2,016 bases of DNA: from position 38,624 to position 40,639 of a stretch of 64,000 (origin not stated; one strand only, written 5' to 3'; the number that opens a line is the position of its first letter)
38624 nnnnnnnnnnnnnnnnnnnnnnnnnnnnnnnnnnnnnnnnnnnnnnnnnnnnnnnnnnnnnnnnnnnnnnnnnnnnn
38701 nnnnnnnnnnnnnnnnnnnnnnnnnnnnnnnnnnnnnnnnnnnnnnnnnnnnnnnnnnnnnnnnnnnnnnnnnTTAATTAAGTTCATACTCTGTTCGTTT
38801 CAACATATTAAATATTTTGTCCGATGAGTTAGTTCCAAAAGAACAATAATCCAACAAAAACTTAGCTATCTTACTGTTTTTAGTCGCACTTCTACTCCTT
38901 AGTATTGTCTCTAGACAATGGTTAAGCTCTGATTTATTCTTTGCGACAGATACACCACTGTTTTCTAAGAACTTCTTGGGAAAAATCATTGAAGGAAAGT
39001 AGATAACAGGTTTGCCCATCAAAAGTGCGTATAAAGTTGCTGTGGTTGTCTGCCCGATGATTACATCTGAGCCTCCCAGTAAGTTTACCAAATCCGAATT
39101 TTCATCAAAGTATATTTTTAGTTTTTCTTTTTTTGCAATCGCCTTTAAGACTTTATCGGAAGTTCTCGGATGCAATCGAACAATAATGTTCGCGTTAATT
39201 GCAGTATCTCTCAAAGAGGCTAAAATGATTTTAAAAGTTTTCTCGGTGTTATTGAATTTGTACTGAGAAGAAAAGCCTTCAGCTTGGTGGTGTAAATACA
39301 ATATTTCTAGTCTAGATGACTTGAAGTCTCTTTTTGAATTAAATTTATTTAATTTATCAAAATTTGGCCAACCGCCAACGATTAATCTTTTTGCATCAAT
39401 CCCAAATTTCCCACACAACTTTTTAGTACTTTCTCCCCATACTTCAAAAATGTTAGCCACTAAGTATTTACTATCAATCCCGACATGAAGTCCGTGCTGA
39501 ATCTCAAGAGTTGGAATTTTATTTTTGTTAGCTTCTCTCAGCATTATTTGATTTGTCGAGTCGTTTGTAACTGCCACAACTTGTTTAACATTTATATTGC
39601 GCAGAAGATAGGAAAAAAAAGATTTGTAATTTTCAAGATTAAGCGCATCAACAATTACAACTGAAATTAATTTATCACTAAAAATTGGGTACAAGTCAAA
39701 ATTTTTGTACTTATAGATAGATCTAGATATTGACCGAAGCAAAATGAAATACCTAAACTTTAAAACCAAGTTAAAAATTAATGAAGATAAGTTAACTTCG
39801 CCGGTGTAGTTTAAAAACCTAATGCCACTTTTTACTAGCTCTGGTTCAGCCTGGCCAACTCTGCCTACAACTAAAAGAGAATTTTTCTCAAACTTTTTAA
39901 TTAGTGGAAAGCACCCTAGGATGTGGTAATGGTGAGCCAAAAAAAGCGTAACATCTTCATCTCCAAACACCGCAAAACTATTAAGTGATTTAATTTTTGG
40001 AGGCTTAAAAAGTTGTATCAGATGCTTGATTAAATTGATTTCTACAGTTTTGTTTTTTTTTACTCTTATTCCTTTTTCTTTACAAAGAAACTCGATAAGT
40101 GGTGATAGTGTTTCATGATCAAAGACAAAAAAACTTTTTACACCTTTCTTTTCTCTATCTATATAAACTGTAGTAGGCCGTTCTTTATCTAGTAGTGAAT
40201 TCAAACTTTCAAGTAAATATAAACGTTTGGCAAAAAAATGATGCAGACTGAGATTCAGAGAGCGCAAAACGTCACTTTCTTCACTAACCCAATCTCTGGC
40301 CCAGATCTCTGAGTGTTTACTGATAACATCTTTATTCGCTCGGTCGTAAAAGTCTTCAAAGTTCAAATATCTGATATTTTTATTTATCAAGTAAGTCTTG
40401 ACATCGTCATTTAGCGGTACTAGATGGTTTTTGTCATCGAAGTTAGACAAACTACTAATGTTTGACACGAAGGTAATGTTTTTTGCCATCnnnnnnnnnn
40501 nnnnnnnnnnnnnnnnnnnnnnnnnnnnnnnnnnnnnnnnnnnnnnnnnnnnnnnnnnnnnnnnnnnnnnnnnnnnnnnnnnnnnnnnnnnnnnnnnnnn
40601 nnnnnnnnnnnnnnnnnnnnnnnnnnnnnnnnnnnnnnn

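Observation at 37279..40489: Candidate CMP-nonulosonate transferase followed by a GT-C at the operon end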

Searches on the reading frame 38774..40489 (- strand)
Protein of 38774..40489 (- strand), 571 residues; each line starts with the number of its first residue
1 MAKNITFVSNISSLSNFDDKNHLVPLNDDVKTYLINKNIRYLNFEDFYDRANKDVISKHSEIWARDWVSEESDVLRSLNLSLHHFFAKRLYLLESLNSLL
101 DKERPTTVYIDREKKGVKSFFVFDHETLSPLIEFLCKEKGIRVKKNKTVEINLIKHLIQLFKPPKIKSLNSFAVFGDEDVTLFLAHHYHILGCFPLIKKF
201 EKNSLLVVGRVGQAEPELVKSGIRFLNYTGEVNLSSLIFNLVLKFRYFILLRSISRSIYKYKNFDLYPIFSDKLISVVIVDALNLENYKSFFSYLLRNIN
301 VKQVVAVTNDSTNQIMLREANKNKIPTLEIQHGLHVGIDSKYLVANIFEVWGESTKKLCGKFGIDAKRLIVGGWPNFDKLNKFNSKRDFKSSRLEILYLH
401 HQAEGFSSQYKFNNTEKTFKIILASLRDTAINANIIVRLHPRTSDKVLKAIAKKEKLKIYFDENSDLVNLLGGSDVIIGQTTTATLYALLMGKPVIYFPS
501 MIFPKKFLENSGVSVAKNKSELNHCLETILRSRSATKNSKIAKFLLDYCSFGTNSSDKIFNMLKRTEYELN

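Call 4: search_protein_families(library=pfam, proteins=[window:38774-40489:-], max_evalue=0.1)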
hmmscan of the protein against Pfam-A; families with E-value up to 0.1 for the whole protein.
window:38774-40489:- (571 aa): 2 families
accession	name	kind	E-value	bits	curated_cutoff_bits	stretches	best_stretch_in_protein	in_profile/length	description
PF05159.20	Capsule_synth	-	0.00049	20.1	20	1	411-500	165-263/310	Capsule polysaccharide biosynthesis protein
PF04464.20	Glyphos_transf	-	0.00084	18.8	22.1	1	357-498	148-292/367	CDP-Glycerol:Poly(glycerophosphate) glycerophosphotransferase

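Call 5: search_protein_families(library=ncbifam, proteins=[window:38774-40489:-], max_evalue=0.1)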
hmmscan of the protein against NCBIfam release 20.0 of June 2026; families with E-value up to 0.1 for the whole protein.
window:38774-40489:- (571 aa): 3 families
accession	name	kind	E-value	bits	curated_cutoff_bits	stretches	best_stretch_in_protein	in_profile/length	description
NF046086.1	BFO_1060_trans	domain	1.5e-11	44.1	200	1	353-535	147-327/365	BFO_1060 family glycosyltransferase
TIGR04396.2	surf_polysacc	subfamily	5.6e-09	35.7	125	1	376-565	165-361/427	surface carbohydrate biosynthesis protein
TIGR03590.1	PseG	equivalog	0.053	13.1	153.55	0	413-498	185-267/280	UDP-2,4-diacetamido-2,4,6-trideoxy-beta-L-altropyranose hydrolase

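Call 6: find_homologous_proteins(query=window:38774-40489:-)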
Query window:38774-40489:- (571 aa): 5 proteins with E <= 0.001 among 8000 candidates.
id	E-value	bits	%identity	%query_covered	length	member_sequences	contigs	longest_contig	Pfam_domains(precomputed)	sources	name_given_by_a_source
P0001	2.1e-98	348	36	91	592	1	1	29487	-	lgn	-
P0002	6.9e-94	334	34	98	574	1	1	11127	-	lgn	-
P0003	3.6e-89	318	32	98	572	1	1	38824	-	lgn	-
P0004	1.8e-71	260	32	93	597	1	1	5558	-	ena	-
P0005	9.2e-67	244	29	91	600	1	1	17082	-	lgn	-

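Call 7: search_solved_structures(query=window:38774-40489:-, max_evalue=10, show_alignments=2)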
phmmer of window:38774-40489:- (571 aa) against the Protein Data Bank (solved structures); distinct sequences matched with E-value up to 10: 2.
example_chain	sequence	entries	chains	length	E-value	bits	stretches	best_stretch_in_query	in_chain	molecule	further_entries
4aub_A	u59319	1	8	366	1.6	10.5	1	349-396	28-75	ALDO-KETO REDUCTASE AKR14A1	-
3n6q_A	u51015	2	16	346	1.9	10.3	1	349-396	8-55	YghZ aldo-keto reductase | ALDO-KETO REDUCTASE AKR14A1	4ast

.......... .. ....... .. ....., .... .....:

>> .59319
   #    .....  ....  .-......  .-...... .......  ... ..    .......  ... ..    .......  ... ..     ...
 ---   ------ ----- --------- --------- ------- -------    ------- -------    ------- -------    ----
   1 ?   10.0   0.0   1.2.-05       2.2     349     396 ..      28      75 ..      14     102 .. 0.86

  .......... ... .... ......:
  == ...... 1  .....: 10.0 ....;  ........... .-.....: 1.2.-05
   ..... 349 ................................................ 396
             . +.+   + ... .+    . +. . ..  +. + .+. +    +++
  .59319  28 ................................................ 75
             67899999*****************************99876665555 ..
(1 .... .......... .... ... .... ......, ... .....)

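Call 18: find_encoding_contigs(protein=P0001, flank=10000, max_places=3)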
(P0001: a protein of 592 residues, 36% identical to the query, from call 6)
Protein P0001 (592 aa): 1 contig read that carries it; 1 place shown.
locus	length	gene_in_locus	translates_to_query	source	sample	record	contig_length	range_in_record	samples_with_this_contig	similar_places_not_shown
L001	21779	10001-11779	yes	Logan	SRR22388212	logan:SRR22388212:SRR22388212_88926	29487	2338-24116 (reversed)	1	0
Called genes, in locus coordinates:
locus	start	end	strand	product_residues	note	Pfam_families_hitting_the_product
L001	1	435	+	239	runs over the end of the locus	PF13506:Glyco_transf_21 (weak), PF00535:Glycos_transf_2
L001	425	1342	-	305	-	PF04321:RmlD_sub_bind, PF01370:Epimerase, PF16363:GDP_Man_Dehyd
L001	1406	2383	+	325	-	PF00106:adh_short (weak), PF01073:3Beta_HSD, PF01370:Epimerase, PF02719:Polysacc_synt_2 (weak), PF05368:NmrA (weak), PF08659:KR (weak), PF13460:NAD_binding_10, PF16363:GDP_Man_Dehyd, +1 more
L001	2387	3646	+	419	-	PF08421:Methyltransf_13, PF13489:Methyltransf_23, PF08241:Methyltransf_11 (weak), PF08242:Methyltransf_12 (weak), PF08484:Methyltransf_14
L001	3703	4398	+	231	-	PF02348:CTP_transf_3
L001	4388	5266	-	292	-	PF13489:Methyltransf_23, PF05219:DREV (weak), PF13847:Methyltransf_31, PF08241:Methyltransf_11, PF08242:Methyltransf_12, PF13649:Methyltransf_25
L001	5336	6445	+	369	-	PF01041:DegT_DnrJ_EryC1, PF00155:Aminotran_1_2 (weak), PF00266:Aminotran_5 (faint)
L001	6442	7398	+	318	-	PF01073:3Beta_HSD, PF01370:Epimerase, PF02719:Polysacc_synt_2, PF04321:RmlD_sub_bind, PF07993:NAD_binding_4 (weak), PF16363:GDP_Man_Dehyd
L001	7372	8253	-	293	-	PF01261:AP_endonuc_2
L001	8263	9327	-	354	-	PF03102:NeuB, PF08666:SAF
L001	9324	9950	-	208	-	PF17836:PglD_N, PF25087:GMPPB_C (faint), PF00132:Hexapep (weak), PF25084:LbH_EIF2B (weak), PF00132:Hexapep (weak)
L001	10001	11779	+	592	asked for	-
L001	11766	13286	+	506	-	PF13231:PMT_2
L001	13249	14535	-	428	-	-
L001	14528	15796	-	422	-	PF03446:NAD_binding_2 (weak), PF03721:UDPG_MGDP_dh_N, PF00984:UDPG_MGDP_dh, PF03720:UDPG_MGDP_dh_C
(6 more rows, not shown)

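Call 19: find_encoding_contigs(protein=P0003, flank=10000, max_places=3)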
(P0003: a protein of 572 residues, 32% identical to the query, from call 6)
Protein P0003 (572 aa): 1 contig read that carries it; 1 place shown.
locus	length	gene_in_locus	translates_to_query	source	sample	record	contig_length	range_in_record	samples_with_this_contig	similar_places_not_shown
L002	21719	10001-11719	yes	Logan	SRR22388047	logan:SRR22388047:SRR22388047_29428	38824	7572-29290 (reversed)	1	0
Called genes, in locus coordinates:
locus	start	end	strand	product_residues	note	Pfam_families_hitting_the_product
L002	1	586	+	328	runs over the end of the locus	PF00106:adh_short (weak), PF01073:3Beta_HSD, PF01370:Epimerase, PF02719:Polysacc_synt_2 (weak), PF04321:RmlD_sub_bind, PF05368:NmrA, PF13460:NAD_binding_10, PF16363:GDP_Man_Dehyd, +1 more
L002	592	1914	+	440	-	PF08421:Methyltransf_13, PF13489:Methyltransf_23, PF08242:Methyltransf_12 (weak), PF08484:Methyltransf_14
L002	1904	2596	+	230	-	PF02348:CTP_transf_3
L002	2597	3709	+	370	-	PF03102:NeuB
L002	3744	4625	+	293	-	PF01073:3Beta_HSD, PF01370:Epimerase, PF02719:Polysacc_synt_2, PF04321:RmlD_sub_bind, PF13460:NAD_binding_10, PF16363:GDP_Man_Dehyd, PF07993:NAD_binding_4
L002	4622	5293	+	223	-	PF08889:WbqC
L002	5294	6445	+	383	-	PF02350:Epimerase_2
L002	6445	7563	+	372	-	PF01041:DegT_DnrJ_EryC1, PF00155:Aminotran_1_2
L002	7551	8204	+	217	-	PF02585:PIG-L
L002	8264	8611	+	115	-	PF25084:LbH_EIF2B (faint), PF14602:Hexapep_2 (faint), PF25087:GMPPB_C (weak), PF00132:Hexapep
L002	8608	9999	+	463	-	PF01073:3Beta_HSD, PF01370:Epimerase, PF02719:Polysacc_synt_2, PF04321:RmlD_sub_bind, PF05368:NmrA, PF13460:NAD_binding_10, PF16363:GDP_Man_Dehyd, PF07993:NAD_binding_4 (weak), +1 more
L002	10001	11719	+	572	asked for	-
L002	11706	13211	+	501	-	PF02366:PMT, PF13231:PMT_2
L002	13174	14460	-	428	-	-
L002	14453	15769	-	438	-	PF02826:2-Hacid_dh_C (faint), PF03446:NAD_binding_2 (weak), PF03721:UDPG_MGDP_dh_N, PF00984:UDPG_MGDP_dh, PF03720:UDPG_MGDP_dh_C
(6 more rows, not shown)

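Call 20: find_related_loci(query=A1, collection=genome_contigs, flank=10000)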
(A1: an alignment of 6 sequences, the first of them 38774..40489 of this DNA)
Query A1 (571 aa) in genome_contigs; peptide patterns used: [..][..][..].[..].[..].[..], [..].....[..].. (x = any residue, [..] = any of these).
161 stretches matched a pattern; 3 encode a relative of the query (tblastn E <= 1e-3); 3 distinct loci.
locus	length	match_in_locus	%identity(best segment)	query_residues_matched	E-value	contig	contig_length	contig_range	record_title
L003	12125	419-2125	33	7-567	4e-74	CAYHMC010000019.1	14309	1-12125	MAG TPA_asm: uncultured Candidatus Saccharibacteria bacterium isolate ERP119705_co13_620 genome assembly, contig: NODE_5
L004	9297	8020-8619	24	325-496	2e-5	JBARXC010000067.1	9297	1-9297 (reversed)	MAG: bacterium isolate MFD12922_ilm_asm_bin33 k127_105041, whole genome shotgun sequence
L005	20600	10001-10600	24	325-496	2e-5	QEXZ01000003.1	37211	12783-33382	MAG: Methanomicrobiales archaeon isolate M5.MMPM 3, whole genome shotgun sequence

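Call 21: search_protein_representatives(alignment_id=A1)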
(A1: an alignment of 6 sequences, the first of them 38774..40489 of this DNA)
Query: 6 sequences, 590 profile positions. Proteins with E-value up to 0.001 (for the whole library): 4203; up to 1e-10: 1371; up to 1e-30: 39. The best 150 are listed.
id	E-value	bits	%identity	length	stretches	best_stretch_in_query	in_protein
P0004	3.4e-257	871.1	-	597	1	1-585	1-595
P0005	1.7e-252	855.6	-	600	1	3-588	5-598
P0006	1.9e-237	806.0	-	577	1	1-588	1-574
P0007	1.7e-188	644.3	-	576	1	7-590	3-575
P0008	1.6e-179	614.7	-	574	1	7-584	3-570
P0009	3.9e-171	587.0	-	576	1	7-585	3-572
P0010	8.0e-153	526.5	-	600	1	6-584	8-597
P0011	1.4e-129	449.8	-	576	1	7-579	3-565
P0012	1.8e-62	228.2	-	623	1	12-582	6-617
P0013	3.2e-62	227.3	-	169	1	423-587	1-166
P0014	3.3e-52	194.3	-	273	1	7-277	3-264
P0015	1.2e-50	189.1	-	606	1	8-584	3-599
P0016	3.0e-50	187.8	-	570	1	8-533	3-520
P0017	8.3e-49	183.0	-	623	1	7-585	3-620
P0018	2.8e-47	178.0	-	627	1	6-586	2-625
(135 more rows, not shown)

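Call 22: predict_structure(alignment_id=A1)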
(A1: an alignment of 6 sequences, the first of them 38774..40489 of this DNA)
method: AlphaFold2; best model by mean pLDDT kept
length: 571 residues; sequences in the alignment: 6
mean_pLDDT: 80.5   pTM: 0.83
mean pLDDT of the five models: 80.5, 79.3, 67.0, 66.0, 61.9
residues with pLDDT >= 90: 97; 70-90: 380; 50-70: 93; < 50: 1
segments of 3 or more residues with pLDDT < 50: none
pLDDT, mean of each block of 10 residues (from residue 1): 81 75 89 91 91 90 81 81 90 94 91 66 73 92 75 74 73 66 87 85 85 89 87 80 81 80 89 83 86 86 84 88 87 60 81 76 78 72 58 80 78 85 84 83 84 85 80 85 76 81 63 83 86 65 72 72 72 63
secondary structure, 60 per line:
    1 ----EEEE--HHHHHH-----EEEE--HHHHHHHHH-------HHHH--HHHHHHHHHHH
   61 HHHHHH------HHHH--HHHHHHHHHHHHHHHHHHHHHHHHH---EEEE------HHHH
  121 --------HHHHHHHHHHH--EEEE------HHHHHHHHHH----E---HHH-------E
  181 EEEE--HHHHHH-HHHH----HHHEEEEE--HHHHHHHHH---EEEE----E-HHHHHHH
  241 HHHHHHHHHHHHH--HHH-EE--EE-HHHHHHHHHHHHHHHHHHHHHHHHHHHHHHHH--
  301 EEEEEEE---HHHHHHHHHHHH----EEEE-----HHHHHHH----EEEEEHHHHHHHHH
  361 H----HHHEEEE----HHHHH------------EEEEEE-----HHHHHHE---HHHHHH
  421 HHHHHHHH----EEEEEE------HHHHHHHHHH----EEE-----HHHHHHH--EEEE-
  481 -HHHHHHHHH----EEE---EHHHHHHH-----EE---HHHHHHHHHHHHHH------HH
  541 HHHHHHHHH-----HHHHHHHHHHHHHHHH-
elements in order: E5-8 H11-16 E22-25 H28-36 H44-47 H50-66 H73-76 H79-103 E107-110 H117-120 H129-139 E142-145 H152-161 E180-184 H187-192 H194-197 E205-209 H212-220 E224-227 H234-253 H267-298 E301-307 H311-322 E327-330 H336-342 E347-351 H352-361 E369-372 H377-381 E394-399 H405-410 H415-428 E433-438 H445-454 E459-461 H467-473 E476-479 H482-490 E495-497 H502-508 H519-532 H539-549 H555-570

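Call 26: fold_search(model_id=the predicted structure, library=pdb)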
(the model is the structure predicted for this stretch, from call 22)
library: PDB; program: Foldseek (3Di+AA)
matches with E <= 10: 1604; with E <= 0.001: 184
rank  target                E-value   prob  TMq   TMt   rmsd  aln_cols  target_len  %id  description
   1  4fkz_B                2.1e-11  1.00  0.42  0.59   7.7       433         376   14  Crystal structure of Bacillus subtilis UDP-GlcNAc 2-epimerase in complex with UDP-GlcNAc and UDP (released 2013-05-08)
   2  3beo_A                2.4e-11  1.00  0.41  0.58   8.0       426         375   12  A Structural Basis for the allosteric regulation of non-hydrolyzing UDP-GlcNAc 2-epimerases (released 2008-02-19)
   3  3dzc_A                3.9e-11  1.00  0.43  0.62   8.8       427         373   13  2.35 Angstrom resolution structure of WecB (VC0917), a UDP-N-acetylglucosamine 2-epimerase from Vibrio cholerae. (released 2008-08-12)
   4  8ahe_A                4.6e-11  1.00  0.44  0.64   7.4       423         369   12  PAC-FragmentDEL: Photoactivated covalent capture of DNA encoded fragments for hit discovery (released 2022-09-14)
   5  1f6d_D                5.7e-11  1.00  0.44  0.63   6.9       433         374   12  THE STRUCTURE OF UDP-N-ACETYLGLUCOSAMINE 2-EPIMERASE FROM E. COLI. (released 2000-12-13)
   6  7vza_E                9.2e-11  1.00  0.42  0.62   7.0       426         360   10  The crystal structure of Non-hydrolyzing UDPGlcNAc 2-epimerase in complex with UDP (released 2022-11-16)
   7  6vlb_B                9.7e-11  1.00  0.45  0.65   7.1       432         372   14  Crystal structure of ligand-free UDP-GlcNAc 2-epimerase from Neisseria meningitidis (released 2020-11-11)
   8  6vlb_A                9.7e-11  1.00  0.44  0.64   7.7       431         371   14  Crystal structure of ligand-free UDP-GlcNAc 2-epimerase from Neisseria meningitidis (released 2020-11-11)
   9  1o6c_B                1.0e-10  1.00  0.43  0.62   7.4       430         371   14  Crystal structure of UDP-N-acetylglucosamine 2-epimerase (released 2003-11-25)
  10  4fkz_A                1.2e-10  1.00  0.43  0.59   7.6       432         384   13  Crystal structure of Bacillus subtilis UDP-GlcNAc 2-epimerase in complex with UDP-GlcNAc and UDP (released 2013-05-08)
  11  1f6d_C                1.3e-10  1.00  0.43  0.63   6.9       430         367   12  THE STRUCTURE OF UDP-N-ACETYLGLUCOSAMINE 2-EPIMERASE FROM E. COLI. (released 2000-12-13)
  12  6vlc_B                1.7e-10  1.00  0.43  0.64   8.1       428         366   14  Crystal structure of UDP-GlcNAc 2-epimerase from Neisseria meningitidis bound to UDP-GlcNAc (released 2020-11-11)
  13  5enz_B                1.7e-10  1.00  0.43  0.61   6.2       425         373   14  S. aureus MnaA-UDP co-structure (released 2016-04-27)
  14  1f6d_A                1.8e-10  1.00  0.44  0.64   6.8       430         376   12  THE STRUCTURE OF UDP-N-ACETYLGLUCOSAMINE 2-EPIMERASE FROM E. COLI. (released 2000-12-13)
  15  7vza_G                1.9e-10  1.00  0.41  0.62   7.5       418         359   10  The crystal structure of Non-hydrolyzing UDPGlcNAc 2-epimerase in complex with UDP (released 2022-11-16)
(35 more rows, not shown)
